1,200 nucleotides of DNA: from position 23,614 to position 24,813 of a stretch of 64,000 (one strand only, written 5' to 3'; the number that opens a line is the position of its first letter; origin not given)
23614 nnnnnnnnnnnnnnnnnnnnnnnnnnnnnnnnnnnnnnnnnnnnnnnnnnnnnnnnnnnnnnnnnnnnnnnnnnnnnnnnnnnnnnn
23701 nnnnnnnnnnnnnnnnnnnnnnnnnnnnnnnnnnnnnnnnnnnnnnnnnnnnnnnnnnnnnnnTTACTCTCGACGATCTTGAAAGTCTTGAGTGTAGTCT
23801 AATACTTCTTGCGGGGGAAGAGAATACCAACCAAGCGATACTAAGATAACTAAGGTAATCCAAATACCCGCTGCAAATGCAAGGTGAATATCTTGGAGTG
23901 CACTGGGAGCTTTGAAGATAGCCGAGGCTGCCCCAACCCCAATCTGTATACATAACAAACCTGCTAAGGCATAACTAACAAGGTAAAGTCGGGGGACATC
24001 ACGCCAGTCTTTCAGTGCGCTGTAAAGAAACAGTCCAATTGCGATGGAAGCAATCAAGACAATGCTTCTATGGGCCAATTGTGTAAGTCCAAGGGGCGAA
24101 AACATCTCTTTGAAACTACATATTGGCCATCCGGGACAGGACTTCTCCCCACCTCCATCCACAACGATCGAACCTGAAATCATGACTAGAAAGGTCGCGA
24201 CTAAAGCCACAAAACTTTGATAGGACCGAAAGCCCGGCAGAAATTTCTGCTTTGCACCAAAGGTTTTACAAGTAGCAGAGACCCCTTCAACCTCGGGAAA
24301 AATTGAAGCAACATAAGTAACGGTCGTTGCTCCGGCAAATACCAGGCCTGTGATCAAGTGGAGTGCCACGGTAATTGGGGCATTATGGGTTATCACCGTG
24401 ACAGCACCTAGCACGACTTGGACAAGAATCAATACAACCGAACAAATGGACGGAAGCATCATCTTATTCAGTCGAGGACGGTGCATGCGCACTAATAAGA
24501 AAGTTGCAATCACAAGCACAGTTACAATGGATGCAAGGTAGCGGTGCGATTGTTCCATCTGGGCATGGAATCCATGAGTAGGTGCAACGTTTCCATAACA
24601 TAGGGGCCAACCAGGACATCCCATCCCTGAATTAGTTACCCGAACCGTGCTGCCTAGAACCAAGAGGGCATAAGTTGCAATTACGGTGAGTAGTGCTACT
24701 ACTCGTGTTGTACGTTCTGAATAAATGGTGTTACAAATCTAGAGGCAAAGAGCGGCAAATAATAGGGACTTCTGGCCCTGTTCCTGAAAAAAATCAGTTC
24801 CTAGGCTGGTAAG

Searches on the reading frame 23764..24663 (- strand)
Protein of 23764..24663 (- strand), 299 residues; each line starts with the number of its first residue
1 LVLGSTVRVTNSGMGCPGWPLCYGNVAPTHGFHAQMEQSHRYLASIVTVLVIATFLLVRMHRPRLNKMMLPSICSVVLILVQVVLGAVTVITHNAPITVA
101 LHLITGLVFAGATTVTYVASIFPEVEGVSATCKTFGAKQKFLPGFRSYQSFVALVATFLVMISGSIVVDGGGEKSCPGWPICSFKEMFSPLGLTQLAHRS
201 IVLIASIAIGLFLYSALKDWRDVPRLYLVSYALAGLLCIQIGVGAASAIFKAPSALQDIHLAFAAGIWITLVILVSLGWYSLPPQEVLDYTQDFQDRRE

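Call 33: search_protein_families(library=pfam, proteins=[window:23764-24663:-], max_evalue=0.00001)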
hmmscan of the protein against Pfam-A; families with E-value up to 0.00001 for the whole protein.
window:23764-24663:- (299 aa): 1 family
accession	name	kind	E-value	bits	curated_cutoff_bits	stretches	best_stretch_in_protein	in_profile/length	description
PF02628.20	COX15-CtaA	-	6e-28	98.2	29.9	2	35-272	76-322/322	Cytochrome oxidase assembly protein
